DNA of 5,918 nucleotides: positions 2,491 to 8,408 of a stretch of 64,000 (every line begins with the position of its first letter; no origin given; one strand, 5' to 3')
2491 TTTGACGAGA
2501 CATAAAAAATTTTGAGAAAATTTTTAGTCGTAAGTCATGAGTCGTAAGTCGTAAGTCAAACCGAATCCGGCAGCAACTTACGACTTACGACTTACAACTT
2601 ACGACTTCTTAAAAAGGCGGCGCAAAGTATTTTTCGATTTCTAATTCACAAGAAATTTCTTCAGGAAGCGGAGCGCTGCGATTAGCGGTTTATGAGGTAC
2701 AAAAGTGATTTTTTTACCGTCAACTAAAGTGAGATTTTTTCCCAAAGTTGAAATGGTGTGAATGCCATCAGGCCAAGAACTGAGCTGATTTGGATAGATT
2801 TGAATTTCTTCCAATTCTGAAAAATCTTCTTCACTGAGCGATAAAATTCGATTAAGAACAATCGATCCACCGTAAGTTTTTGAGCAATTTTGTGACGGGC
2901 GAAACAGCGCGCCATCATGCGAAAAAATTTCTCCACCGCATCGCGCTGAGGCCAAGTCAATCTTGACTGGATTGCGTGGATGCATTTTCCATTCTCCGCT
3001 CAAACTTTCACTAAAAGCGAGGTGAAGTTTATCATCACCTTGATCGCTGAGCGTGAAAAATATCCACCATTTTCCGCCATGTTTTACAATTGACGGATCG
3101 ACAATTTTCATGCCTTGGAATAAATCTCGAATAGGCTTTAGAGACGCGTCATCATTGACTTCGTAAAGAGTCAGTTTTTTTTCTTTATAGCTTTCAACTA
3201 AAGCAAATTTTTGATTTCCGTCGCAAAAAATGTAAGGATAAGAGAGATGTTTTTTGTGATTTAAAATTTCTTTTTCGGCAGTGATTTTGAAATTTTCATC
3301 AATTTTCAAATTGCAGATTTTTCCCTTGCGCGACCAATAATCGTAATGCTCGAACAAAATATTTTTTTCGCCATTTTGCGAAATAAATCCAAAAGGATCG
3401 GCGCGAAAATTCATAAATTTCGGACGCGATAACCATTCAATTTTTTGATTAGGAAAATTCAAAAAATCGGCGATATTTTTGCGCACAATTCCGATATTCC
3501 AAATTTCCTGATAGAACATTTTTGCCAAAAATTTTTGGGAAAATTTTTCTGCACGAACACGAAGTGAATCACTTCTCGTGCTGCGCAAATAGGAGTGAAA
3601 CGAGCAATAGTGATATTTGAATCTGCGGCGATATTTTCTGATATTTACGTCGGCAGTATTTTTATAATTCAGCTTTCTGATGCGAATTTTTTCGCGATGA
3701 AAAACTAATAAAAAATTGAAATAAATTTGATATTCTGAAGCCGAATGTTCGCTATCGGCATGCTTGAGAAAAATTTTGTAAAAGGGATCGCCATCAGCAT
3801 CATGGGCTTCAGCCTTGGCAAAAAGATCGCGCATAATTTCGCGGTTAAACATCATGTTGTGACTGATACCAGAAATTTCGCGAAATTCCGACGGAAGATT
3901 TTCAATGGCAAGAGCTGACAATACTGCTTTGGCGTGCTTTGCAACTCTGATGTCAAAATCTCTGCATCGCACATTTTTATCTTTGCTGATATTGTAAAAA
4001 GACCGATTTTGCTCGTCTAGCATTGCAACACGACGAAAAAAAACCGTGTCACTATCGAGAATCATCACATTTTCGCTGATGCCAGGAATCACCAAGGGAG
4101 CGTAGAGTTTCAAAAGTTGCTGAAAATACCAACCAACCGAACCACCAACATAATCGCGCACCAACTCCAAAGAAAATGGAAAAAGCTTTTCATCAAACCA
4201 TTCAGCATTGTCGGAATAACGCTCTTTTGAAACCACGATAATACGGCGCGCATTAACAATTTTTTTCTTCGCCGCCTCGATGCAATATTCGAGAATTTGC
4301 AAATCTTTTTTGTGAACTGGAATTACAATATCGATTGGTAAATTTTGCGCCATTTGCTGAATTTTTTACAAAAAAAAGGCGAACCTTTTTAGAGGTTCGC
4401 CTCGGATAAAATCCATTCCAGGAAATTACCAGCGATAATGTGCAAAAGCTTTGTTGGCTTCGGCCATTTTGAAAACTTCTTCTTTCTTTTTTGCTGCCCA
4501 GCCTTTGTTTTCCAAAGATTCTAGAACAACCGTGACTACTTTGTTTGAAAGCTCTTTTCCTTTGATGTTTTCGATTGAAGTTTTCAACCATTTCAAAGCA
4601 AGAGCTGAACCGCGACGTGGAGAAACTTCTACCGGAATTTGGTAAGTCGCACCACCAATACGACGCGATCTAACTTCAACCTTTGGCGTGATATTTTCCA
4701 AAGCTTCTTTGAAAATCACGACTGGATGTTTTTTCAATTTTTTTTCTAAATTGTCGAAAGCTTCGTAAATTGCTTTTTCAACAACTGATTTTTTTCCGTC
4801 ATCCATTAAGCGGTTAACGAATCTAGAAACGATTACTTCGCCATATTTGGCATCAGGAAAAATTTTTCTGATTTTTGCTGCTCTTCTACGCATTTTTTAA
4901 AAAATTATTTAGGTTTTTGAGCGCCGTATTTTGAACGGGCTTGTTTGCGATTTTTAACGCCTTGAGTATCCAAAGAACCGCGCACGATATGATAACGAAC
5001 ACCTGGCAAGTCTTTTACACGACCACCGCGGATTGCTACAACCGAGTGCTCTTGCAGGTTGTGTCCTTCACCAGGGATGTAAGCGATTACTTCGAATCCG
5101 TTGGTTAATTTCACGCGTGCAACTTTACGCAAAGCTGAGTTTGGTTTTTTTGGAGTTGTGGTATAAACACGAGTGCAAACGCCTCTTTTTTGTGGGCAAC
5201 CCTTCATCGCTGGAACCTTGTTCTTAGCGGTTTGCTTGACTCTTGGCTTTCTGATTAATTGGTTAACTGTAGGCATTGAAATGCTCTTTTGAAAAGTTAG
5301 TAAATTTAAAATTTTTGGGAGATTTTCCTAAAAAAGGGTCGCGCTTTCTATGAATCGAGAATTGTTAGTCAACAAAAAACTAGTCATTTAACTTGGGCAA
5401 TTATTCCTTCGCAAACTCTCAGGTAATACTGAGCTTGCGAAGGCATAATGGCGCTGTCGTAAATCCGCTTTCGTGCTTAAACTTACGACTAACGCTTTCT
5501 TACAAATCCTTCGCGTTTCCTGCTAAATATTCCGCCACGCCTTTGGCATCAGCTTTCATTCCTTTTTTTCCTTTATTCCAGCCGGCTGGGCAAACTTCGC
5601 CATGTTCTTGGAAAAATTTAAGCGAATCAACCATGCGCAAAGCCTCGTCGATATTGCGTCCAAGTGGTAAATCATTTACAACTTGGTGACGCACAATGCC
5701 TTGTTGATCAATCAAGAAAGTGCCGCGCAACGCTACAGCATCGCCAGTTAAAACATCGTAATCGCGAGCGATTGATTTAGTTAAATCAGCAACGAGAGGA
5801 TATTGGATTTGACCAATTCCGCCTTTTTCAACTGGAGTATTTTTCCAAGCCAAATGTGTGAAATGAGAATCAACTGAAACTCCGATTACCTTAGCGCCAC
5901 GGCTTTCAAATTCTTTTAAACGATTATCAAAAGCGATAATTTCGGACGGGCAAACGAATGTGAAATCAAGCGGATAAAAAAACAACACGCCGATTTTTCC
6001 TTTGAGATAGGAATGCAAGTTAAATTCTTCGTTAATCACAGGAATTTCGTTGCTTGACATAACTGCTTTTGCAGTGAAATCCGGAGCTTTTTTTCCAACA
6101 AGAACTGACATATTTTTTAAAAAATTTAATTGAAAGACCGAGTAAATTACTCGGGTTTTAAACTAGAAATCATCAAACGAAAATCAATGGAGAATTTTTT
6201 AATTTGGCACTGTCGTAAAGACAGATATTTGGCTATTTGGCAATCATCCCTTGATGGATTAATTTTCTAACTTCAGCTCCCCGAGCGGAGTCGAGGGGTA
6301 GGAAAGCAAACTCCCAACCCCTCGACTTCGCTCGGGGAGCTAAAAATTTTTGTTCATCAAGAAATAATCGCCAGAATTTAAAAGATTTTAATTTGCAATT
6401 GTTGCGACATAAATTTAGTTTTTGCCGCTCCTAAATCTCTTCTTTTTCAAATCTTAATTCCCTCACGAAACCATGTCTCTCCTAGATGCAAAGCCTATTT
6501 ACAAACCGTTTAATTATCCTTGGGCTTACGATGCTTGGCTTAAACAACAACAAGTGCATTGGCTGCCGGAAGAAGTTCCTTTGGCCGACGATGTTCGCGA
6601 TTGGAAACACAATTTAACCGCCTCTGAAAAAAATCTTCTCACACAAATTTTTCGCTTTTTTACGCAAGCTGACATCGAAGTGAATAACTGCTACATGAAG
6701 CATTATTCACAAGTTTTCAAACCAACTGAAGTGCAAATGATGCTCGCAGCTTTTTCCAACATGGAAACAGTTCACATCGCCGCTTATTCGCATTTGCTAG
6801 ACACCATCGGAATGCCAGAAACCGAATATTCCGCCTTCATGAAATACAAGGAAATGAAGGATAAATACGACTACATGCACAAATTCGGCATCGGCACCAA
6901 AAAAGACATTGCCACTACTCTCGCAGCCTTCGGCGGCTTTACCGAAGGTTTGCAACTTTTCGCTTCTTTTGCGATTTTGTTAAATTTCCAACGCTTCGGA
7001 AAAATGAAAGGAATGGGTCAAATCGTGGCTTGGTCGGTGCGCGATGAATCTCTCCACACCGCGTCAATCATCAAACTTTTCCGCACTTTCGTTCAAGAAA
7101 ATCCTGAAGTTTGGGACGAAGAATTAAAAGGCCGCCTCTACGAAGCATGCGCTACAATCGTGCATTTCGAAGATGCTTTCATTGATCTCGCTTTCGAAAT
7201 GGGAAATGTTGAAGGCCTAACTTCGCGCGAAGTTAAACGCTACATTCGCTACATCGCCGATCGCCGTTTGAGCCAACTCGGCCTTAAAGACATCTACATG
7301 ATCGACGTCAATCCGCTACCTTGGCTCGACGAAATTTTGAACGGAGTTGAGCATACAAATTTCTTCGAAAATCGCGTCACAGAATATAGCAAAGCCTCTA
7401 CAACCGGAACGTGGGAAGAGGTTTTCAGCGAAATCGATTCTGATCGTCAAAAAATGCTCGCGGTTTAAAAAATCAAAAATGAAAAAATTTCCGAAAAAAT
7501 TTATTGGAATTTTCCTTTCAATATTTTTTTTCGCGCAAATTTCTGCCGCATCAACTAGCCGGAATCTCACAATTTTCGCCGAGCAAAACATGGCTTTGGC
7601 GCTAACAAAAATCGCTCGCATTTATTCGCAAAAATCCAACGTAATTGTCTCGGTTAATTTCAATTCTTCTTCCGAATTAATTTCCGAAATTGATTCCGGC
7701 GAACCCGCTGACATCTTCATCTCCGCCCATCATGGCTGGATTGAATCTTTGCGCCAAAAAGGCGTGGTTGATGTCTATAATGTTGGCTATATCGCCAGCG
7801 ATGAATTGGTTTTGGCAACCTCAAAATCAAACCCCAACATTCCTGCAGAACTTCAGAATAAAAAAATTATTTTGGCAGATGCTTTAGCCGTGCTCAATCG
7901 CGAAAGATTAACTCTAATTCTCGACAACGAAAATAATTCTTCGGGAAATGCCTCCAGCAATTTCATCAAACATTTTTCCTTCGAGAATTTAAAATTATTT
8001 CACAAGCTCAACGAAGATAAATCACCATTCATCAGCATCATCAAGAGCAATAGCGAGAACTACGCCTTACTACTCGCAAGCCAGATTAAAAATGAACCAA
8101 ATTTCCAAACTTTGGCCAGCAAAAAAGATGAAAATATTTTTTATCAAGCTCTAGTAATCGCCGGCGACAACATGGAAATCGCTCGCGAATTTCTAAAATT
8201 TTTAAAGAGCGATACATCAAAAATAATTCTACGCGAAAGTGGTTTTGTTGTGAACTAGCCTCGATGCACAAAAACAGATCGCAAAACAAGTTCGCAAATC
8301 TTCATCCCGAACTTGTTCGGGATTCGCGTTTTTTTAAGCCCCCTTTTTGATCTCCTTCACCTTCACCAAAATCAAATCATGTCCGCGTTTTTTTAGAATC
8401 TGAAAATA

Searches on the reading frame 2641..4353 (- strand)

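Call 17: search_protein_families(library=pfam, proteins=[window:2641-4353:-], max_evalue=0.00001)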
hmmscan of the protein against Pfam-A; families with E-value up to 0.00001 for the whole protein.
window:2641-4353:- (570 aa): 1 family
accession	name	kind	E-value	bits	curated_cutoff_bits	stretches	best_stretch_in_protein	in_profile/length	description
PF24793.1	GINT1_N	-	3.3e-28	99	27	1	314-515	57-264/304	Glucosamine inositolphosphorylceramide transferase 1, N-terminal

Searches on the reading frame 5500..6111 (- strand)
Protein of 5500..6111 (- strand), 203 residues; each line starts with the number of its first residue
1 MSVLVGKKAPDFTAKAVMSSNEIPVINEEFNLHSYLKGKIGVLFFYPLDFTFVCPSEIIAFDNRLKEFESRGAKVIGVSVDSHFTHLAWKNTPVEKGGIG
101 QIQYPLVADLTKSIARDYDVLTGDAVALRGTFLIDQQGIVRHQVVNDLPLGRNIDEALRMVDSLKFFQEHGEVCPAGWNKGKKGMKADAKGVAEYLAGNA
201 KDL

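Call 17: search_protein_families(library=pfam, proteins=[window:5500-6111:-], max_evalue=0.00001)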
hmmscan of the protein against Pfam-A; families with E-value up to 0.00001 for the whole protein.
window:5500-6111:- (203 aa): 3 families
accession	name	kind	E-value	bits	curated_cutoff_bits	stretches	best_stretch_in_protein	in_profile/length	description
PF00578.27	AhpC-TSA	-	3.7e-37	127.4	26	1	5-142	1-123/124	AhpC/TSA family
PF08534.16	Redoxin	-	4.9e-16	59.3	26.6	1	5-149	2-137/148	Redoxin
PF10417.14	1-cysPrx_C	-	4.5e-11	43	21.1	1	164-197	2-40/41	C-terminal domain of 1-Cys peroxiredoxin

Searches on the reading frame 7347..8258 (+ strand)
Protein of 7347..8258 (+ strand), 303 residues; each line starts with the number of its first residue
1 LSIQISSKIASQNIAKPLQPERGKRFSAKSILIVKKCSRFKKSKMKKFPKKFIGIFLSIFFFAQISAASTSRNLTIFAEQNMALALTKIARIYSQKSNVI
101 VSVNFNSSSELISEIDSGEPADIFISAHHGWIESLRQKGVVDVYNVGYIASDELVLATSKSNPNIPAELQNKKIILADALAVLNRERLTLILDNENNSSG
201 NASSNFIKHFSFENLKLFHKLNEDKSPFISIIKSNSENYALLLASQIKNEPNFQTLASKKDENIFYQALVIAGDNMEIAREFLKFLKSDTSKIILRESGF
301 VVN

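Call 17: search_protein_families(library=pfam, proteins=[window:7347-8258:+], max_evalue=0.00001)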
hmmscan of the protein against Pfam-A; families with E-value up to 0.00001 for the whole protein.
window:7347-8258:+ (303 aa): 1 family
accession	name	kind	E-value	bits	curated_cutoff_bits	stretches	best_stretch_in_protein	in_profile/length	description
PF13531.11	SBP_bac_11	-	1.1e-25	91.2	25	1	74-300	1-226/227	Bacterial extracellular solute-binding protein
